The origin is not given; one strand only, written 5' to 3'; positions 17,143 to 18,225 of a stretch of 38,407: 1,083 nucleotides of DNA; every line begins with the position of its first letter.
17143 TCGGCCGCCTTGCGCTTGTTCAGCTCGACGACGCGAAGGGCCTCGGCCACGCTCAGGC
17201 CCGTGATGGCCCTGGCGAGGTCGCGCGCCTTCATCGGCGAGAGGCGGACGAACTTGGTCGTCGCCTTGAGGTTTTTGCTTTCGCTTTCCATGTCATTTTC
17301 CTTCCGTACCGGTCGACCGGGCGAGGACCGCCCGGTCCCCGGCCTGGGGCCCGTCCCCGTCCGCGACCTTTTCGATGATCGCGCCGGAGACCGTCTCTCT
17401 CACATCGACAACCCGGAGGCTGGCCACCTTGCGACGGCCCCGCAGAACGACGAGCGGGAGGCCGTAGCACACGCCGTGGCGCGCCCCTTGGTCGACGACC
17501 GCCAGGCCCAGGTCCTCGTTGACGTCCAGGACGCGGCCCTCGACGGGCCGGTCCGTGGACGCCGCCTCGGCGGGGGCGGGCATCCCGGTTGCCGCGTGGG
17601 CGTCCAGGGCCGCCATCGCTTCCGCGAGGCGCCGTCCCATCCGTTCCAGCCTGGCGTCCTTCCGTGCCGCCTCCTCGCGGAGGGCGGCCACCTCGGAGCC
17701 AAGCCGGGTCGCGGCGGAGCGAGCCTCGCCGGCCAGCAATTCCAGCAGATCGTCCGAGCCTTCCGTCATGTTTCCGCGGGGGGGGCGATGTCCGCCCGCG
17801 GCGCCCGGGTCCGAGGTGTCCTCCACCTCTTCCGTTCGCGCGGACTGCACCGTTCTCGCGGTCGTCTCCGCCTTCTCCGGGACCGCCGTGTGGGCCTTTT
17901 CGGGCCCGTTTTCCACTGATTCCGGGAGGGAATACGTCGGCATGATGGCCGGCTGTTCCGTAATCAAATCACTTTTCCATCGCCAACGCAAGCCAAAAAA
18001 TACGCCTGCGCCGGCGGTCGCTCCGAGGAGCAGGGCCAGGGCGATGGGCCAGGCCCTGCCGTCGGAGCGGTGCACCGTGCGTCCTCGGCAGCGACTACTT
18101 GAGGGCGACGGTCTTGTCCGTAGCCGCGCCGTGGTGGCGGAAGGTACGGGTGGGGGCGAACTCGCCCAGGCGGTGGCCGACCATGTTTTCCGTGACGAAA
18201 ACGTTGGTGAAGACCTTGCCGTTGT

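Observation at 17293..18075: Uncharacterised membrane protein gene embedded between rpsS and rplV in the S10 operon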

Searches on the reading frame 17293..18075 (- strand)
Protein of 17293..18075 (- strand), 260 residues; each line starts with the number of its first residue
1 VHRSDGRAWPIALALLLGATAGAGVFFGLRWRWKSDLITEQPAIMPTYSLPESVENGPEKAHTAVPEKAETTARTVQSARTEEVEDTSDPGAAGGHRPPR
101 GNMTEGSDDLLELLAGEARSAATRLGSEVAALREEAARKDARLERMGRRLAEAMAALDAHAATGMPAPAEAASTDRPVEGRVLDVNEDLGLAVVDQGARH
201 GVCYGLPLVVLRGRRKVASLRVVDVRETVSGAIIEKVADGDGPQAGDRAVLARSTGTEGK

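Call 3: search_protein_families(library=pfam, proteins=[window:17293-18075:-], max_evalue=10)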
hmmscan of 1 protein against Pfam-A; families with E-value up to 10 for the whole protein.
window:17293-18075:- (260 aa): 1 family
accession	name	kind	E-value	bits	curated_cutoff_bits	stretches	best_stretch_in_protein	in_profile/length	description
PF01455.23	HupF_HypC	-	0.22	12.2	28.5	1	203-241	2-40/65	HupF/HypC family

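Call 4: search_protein_families(library=ncbifam, proteins=[window:17293-18075:-], max_evalue=10)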
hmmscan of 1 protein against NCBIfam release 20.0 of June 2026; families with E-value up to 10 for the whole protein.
window:17293-18075:- (260 aa): 1 family
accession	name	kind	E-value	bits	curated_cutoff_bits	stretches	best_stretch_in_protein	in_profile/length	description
TIGR03165.1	F1F0_chp_2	hypoth_equivalog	0.096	13.1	55.5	1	12-47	4-39/83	F1/F0 ATPase, Methanosarcina type, subunit 2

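Call 5: search_solved_structures(query=window:17293-18075:-, max_evalue=10)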
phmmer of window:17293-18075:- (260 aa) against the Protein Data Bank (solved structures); distinct sequences matched with E-value up to 10: 0.

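Call 6: find_homologous_proteins(query=window:17293-18075:-, max_evalue=0.001)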
Query window:17293-18075:- (260 aa): 26 proteins with E <= 0.001 among 8000 candidates.
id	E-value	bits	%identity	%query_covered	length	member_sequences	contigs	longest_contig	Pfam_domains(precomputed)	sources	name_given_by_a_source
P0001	3.4e-157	540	99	100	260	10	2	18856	-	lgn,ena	-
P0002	1.7e-90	321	64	100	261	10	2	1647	-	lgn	-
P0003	6.7e-80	286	63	100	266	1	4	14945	-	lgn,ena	-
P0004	7.0e-74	267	58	100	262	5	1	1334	-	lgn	-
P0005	1.4e-56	210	49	100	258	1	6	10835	-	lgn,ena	-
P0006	1.7e-55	207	48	100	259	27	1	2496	-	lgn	-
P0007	1.0e-53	201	49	92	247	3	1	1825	-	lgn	-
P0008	1.3e-51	194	47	92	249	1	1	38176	-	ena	-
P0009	7.5e-47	178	49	100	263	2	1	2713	-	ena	-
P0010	3.7e-44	169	51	85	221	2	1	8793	-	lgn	-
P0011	2.2e-43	167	42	99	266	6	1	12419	-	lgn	-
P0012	7.4e-43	165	47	95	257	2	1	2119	-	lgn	-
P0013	7.7e-42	162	46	84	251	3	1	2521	-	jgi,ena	-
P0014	9.0e-42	162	46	84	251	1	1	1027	-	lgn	-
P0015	2.4e-40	157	50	73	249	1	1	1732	-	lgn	-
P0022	1.4e-31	128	45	59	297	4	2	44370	-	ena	-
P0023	1.3e-26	112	50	58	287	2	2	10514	-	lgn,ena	-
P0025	1.2e-13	70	44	53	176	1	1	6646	-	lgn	-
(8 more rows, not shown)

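Call 9: find_encoding_contigs(protein=P0022, flank=5000, max_places=3)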
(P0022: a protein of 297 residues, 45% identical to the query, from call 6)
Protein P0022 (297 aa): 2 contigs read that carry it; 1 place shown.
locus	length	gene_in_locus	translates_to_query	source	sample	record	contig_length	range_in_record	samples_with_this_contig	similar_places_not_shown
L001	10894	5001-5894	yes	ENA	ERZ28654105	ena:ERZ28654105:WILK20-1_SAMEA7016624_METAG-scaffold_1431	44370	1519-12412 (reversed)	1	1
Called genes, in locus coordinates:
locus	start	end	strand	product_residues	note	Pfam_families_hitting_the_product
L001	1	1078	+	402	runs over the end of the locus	PF03235:GmrSD_N, PF01844:HNH (weak)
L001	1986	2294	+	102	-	PF00338:Ribosomal_S10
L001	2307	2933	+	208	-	PF00297:Ribosomal_L3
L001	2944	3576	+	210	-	PF00573:Ribosomal_L4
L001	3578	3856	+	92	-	PF00276:Ribosomal_L23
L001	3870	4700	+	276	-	PF00181:Ribosomal_L2_N, PF03947:Ribosomal_L2_C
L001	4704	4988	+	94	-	PF00203:Ribosomal_S19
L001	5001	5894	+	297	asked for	-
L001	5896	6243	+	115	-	PF00237:Ribosomal_L22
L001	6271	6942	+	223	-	PF07650:KH_2, PF00189:Ribosomal_S3_C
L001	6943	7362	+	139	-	PF00252:Ribosomal_L16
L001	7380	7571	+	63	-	PF00831:Ribosomal_L29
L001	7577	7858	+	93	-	PF00366:Ribosomal_S17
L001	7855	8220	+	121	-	PF00238:Ribosomal_L14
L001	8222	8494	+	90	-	PF00467:KOW, PF17136:ribosomal_L24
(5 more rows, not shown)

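Call 10: find_encoding_contigs(protein=P0023, flank=5000, max_places=3)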
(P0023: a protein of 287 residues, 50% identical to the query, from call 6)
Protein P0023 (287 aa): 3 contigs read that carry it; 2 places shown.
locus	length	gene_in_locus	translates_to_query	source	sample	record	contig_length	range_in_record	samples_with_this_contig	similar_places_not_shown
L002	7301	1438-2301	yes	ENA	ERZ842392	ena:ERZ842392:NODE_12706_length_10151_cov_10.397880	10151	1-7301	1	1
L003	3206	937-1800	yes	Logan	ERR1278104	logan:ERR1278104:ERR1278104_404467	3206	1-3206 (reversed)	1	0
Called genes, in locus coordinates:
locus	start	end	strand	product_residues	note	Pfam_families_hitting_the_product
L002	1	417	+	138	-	?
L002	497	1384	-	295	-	PF02219:MTHFR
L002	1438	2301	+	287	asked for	-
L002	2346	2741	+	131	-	PF00237:Ribosomal_L22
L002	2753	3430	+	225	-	PF07650:KH_2, PF00189:Ribosomal_S3_C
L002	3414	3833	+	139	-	PF00252:Ribosomal_L16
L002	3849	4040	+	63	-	PF00831:Ribosomal_L29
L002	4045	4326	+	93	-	PF00366:Ribosomal_S17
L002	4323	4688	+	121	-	PF00238:Ribosomal_L14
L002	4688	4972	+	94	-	PF00467:KOW, PF17136:ribosomal_L24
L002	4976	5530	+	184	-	PF00281:Ribosomal_L5, PF00673:Ribosomal_L5_C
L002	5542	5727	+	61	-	PF00253:Ribosomal_S14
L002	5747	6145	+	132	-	PF00410:Ribosomal_S8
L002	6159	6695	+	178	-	PF00347:Ribosomal_L6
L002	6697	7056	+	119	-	PF00861:Ribosomal_L18p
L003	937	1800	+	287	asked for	-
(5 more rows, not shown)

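Call 11: find_encoding_contigs(protein=P0025, flank=5000, max_places=3)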
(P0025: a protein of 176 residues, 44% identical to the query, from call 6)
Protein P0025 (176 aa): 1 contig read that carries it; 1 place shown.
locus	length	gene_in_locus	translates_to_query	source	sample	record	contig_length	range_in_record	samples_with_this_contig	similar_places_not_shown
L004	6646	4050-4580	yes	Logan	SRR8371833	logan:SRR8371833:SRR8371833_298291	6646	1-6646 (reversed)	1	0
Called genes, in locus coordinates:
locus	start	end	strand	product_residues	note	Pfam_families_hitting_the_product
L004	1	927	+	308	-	?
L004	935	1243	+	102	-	PF00338:Ribosomal_S10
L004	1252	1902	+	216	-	PF00297:Ribosomal_L3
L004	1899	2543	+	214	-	PF00573:Ribosomal_L4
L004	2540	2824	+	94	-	PF00276:Ribosomal_L23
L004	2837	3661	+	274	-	PF00181:Ribosomal_L2_N, PF03947:Ribosomal_L2_C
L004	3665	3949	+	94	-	PF00203:Ribosomal_S19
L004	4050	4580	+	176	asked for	-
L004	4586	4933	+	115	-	PF00237:Ribosomal_L22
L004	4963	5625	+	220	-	PF07650:KH_2, PF05316:VAR1 (faint), PF00189:Ribosomal_S3_C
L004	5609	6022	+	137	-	PF00252:Ribosomal_L16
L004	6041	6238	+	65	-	PF00831:Ribosomal_L29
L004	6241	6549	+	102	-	PF00366:Ribosomal_S17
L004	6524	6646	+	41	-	?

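Call 12: find_related_loci(query=A1, collection=genome_contigs, flank=4000)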
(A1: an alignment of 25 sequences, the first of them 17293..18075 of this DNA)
Query A1 (260 aa) in genome_contigs; peptide patterns used: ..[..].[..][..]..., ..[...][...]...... (x = any residue, [..] = any of these).
600 stretches matched a pattern (row limit reached: there are more); 16 encode a relative of the query (tblastn E <= 1e-3); 16 distinct loci.
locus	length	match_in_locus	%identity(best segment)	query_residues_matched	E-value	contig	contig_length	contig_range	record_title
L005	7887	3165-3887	42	10-256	1e-25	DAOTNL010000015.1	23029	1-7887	MAG TPA_asm: Kiritimatiellia bacterium isolate AMR_MDS_2896 NODE_2288_length_23029_cov_5.065161, whole genome shotgun se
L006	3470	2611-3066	53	107-256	3e-23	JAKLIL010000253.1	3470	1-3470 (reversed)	MAG: Verrucomicrobia bacterium isolate RA.bin86 RA.bin86_253, whole genome shotgun sequence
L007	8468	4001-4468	47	107-260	7e-23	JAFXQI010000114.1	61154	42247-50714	MAG: Kiritimatiellae bacterium isolate RGIG6649 Sheep_Rumen-1__c1575536, whole genome shotgun sequence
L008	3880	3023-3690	40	26-256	7e-27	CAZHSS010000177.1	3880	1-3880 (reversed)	MAG TPA_asm: uncultured Verrucomicrobiota bacterium isolate SRP294416_co3_838 genome assembly, contig: NODE_63125_length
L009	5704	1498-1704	45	177-240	2e-13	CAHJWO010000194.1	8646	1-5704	PVC group bacterium isolate Lichen_MAGs_lobaria5 genome assembly, contig: NODE_8945_length_8646_cov_9.138406, whole geno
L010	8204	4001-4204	46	180-247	2e-13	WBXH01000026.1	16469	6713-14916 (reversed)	MAG: Verrucomicrobia bacterium isolate Xiphi-315 Ga0133913_10023561, whole genome shotgun sequence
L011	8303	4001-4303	44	152-241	3e-13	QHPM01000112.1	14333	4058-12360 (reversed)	MAG: Verrucomicrobia bacterium isolate AV29 14_0919_09_20cm_scaffold_1236_curated, whole genome shotgun sequence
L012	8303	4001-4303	43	152-241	3e-13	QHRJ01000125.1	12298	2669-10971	MAG: Verrucomicrobia bacterium isolate AV106 14_0929_09_30cm_scaffold_7244_curated, whole genome shotgun sequence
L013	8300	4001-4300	41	152-241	2e-12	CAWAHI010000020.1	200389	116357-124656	MAG: uncultured Verrucomicrobiae bacterium isolate MFD04967.bin.1.146 genome assembly, contig: contig_45141, whole genom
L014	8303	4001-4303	43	152-241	1e-12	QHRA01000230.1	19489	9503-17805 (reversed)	MAG: Verrucomicrobia bacterium isolate AV114 14_0919_09_20cm_scaffold_952_e_14959_curated, whole genome shotgun sequence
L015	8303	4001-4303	42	152-241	2e-12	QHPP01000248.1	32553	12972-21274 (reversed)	MAG: Verrucomicrobia bacterium isolate AV26 14_0929_05_20cm_scaffold_1200_curated, whole genome shotgun sequence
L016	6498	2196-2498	41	152-241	8e-12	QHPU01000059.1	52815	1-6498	MAG: Verrucomicrobia bacterium isolate AV21 14_1009_09_20cm_scaffold_525_curated, whole genome shotgun sequence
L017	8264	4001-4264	43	164-241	9e-12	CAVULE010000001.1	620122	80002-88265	MAG: uncultured Verrucomicrobiae bacterium isolate MFD06526.bin.1.139 genome assembly, contig: contig_12799, whole genom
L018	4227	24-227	45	182-250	1e-11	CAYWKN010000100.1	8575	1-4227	MAG TPA_asm: uncultured Verrucomicrobiota bacterium isolate SRP098346_co1_403 genome assembly, contig: NODE_11078_length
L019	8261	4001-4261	45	165-241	2e-12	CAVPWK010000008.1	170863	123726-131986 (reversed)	MAG: uncultured Verrucomicrobiae bacterium isolate MFD00392.bin.2.120 genome assembly, contig: contig_30117, whole genom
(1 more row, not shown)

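Call 21: find_encoding_contigs(protein=P0003, flank=3000, max_places=2)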
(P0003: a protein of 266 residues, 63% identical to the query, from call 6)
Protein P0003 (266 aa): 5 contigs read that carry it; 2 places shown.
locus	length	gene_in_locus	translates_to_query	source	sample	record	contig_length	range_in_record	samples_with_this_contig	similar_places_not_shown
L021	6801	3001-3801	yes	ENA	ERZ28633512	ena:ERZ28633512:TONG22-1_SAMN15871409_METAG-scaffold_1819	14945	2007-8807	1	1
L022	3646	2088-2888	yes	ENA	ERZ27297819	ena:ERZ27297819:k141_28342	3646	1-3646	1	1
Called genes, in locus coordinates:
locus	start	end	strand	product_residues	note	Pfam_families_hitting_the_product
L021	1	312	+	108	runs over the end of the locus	PF00338:Ribosomal_S10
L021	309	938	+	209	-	PF00297:Ribosomal_L3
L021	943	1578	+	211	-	PF00573:Ribosomal_L4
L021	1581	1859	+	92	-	PF00276:Ribosomal_L23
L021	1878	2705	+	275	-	PF00181:Ribosomal_L2_N, PF03947:Ribosomal_L2_C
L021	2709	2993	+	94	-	PF00203:Ribosomal_S19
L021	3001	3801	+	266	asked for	-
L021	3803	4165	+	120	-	PF00237:Ribosomal_L22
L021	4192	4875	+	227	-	PF07650:KH_2, PF00189:Ribosomal_S3_C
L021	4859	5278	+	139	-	PF00252:Ribosomal_L16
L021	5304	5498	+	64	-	PF00831:Ribosomal_L29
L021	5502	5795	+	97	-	PF00366:Ribosomal_S17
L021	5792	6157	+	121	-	PF00238:Ribosomal_L14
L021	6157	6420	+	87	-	PF00467:KOW (weak), PF17136:ribosomal_L24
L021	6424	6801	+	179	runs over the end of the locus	PF00281:Ribosomal_L5, PF00673:Ribosomal_L5_C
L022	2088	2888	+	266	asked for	-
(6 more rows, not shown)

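Call 22: find_encoding_contigs(protein=P0005, flank=3000, max_places=2)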
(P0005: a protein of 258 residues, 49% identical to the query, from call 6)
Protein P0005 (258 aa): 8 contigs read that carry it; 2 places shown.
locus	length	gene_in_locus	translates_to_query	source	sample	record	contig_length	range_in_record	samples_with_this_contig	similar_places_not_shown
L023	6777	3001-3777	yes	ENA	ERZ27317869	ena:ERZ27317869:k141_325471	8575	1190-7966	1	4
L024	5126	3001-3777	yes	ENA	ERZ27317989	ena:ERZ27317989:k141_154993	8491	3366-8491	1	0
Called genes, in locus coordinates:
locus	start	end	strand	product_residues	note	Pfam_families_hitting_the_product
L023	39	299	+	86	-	PF00338:Ribosomal_S10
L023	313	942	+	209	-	PF00297:Ribosomal_L3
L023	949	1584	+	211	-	PF00573:Ribosomal_L4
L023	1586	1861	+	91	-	PF00276:Ribosomal_L23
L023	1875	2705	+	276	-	PF00181:Ribosomal_L2_N, PF03947:Ribosomal_L2_C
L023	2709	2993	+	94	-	PF00203:Ribosomal_S19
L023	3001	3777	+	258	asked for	-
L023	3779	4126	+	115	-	PF00237:Ribosomal_L22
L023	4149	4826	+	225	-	PF07650:KH_2, PF00189:Ribosomal_S3_C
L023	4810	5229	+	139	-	PF00252:Ribosomal_L16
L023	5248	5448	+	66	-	PF00831:Ribosomal_L29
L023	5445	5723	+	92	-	PF00366:Ribosomal_S17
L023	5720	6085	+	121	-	PF00238:Ribosomal_L14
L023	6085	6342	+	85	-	PF00467:KOW, PF17136:ribosomal_L24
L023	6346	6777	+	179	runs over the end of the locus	PF00281:Ribosomal_L5, PF00673:Ribosomal_L5_C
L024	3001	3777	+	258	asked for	-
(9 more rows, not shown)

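Call 23: find_encoding_contigs(protein=P0001, flank=3000, max_places=2)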
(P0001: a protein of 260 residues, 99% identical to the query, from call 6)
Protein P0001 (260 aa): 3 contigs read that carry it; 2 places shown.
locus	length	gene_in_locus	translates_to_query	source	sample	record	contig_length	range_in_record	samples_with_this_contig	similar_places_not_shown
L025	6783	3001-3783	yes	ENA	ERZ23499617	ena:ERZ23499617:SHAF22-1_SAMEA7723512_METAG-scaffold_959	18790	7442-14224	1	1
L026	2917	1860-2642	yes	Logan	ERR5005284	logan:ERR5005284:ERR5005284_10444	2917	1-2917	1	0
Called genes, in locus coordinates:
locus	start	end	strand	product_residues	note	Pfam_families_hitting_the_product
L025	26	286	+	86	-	PF00338:Ribosomal_S10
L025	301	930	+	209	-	PF00297:Ribosomal_L3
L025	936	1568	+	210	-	PF00573:Ribosomal_L4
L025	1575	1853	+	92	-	PF00276:Ribosomal_L23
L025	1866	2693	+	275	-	PF00181:Ribosomal_L2_N, PF03947:Ribosomal_L2_C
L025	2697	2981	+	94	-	PF00203:Ribosomal_S19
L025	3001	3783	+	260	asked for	-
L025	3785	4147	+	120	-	PF00237:Ribosomal_L22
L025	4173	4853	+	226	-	PF07650:KH_2, PF00189:Ribosomal_S3_C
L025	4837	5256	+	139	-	PF00252:Ribosomal_L16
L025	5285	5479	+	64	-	PF00831:Ribosomal_L29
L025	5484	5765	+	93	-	PF00366:Ribosomal_S17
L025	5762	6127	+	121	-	PF00238:Ribosomal_L14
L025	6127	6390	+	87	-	PF17136:ribosomal_L24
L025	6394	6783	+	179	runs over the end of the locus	PF00281:Ribosomal_L5, PF00673:Ribosomal_L5_C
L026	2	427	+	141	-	?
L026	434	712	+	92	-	PF00276:Ribosomal_L23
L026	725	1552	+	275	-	PF00181:Ribosomal_L2_N, PF03947:Ribosomal_L2_C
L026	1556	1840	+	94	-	PF00203:Ribosomal_S19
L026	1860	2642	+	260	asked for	-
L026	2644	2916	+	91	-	?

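Call 24: predict_structure(alignment_id=A1)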
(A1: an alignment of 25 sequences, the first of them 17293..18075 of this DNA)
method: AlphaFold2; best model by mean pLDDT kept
length: 260 residues; sequences in the alignment: 25
mean_pLDDT: 71.8   pTM: 0.38
mean pLDDT of the five models: 71.8, 71.2, 70.4, 70.1, 67.5
residues with pLDDT >= 90: 114; 70-90: 29; 50-70: 44; < 50: 73
segments of 3 or more residues with pLDDT < 50: 1-3, 36-97, 256-260
pLDDT, mean of each block of 10 residues (from residue 1): 55 73 63 50 34 32 34 39 40 45 70 96 98 98 98 94 68 66 96 93 93 94 94 93 95 55
secondary structure, 60 per line:
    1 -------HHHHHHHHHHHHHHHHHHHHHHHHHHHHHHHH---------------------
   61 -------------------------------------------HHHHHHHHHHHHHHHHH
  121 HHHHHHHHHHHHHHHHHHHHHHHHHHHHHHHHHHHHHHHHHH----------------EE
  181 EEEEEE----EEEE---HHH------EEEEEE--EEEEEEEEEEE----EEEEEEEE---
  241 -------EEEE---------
elements in order: H8-39 H104-162 E179-186 E191-194 E207-212 E215-225 E230-237 E248-251

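Call 25: search_protein_representatives(alignment_id=A1)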
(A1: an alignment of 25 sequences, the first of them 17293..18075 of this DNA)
Query: 25 sequences, 261 profile positions. Proteins with E-value up to 0.001 (for the whole library): 2401; up to 1e-10: 452; up to 1e-30: 39. The best 150 are listed.
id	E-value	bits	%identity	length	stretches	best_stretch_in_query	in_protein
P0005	1.3e-103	362.7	-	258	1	2-261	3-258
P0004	5.9e-89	314.6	-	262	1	1-261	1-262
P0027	8.8e-87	307.5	-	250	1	5-258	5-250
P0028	2.6e-78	279.7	-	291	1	2-258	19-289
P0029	3.5e-72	259.7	-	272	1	1-258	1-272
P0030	8.7e-68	245.2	-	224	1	59-258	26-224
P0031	1.3e-57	211.9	-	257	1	9-261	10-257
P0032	3.3e-42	161.4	-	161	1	168-258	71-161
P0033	4.7e-40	154.3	-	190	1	114-257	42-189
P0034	9.2e-40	153.4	-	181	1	110-257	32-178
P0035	1.8e-38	149.1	-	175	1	113-254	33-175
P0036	5.3e-38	147.6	-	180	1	113-257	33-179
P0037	2.0e-36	142.4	-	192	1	114-256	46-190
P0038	4.0e-36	141.5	-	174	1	103-254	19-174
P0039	5.4e-36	141.0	-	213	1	70-255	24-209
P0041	3.3e-35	138.5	-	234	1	84-255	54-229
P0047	7.1e-34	134.1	-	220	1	108-257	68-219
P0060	1.9e-31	126.1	-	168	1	111-259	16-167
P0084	4.0e-27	111.9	-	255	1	12-256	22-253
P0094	7.1e-26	107.9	-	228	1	61-253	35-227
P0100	2.2e-25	106.3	-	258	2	126-254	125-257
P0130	2.6e-23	99.4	-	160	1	138-253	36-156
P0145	1.4e-22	97.1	-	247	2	165-255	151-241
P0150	3.5e-22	95.8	-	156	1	133-253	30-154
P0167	6.7e-21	91.6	-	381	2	179-251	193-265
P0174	2.7e-20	89.6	-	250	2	119-254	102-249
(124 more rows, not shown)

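Call 28: find_encoding_contigs(protein=P0033, flank=3000, max_places=2)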
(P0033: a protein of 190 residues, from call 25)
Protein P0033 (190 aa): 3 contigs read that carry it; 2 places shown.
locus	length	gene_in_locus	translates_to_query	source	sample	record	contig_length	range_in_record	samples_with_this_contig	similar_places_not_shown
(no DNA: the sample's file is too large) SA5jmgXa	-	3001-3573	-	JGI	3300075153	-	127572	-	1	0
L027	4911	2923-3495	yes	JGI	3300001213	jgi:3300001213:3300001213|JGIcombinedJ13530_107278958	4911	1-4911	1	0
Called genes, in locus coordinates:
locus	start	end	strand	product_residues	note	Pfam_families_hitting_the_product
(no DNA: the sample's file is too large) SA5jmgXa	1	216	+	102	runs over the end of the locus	PF00338:Ribosomal_S10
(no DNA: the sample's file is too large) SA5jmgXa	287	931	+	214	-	PF00297:Ribosomal_L3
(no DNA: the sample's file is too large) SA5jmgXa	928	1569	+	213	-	PF00573:Ribosomal_L4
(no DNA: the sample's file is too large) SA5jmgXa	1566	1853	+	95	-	PF00276:Ribosomal_L23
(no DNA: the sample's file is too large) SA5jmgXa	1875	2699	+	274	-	PF00181:Ribosomal_L2_N, PF03947:Ribosomal_L2_C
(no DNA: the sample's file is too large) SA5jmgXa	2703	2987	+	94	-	PF00203:Ribosomal_S19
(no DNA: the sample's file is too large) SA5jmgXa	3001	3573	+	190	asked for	-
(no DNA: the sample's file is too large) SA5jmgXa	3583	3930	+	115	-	PF00237:Ribosomal_L22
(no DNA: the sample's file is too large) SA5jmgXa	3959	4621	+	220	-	PF07650:KH_2, PF00189:Ribosomal_S3_C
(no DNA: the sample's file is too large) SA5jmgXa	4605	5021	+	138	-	PF00252:Ribosomal_L16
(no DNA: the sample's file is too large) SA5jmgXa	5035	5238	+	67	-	PF00831:Ribosomal_L29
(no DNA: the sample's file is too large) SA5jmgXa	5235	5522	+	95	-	PF00366:Ribosomal_S17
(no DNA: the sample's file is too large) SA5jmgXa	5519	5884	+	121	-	PF00238:Ribosomal_L14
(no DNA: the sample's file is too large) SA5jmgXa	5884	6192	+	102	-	PF17136:ribosomal_L24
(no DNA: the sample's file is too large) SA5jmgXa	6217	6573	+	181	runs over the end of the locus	PF00281:Ribosomal_L5, PF00673:Ribosomal_L5_C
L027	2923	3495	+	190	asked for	-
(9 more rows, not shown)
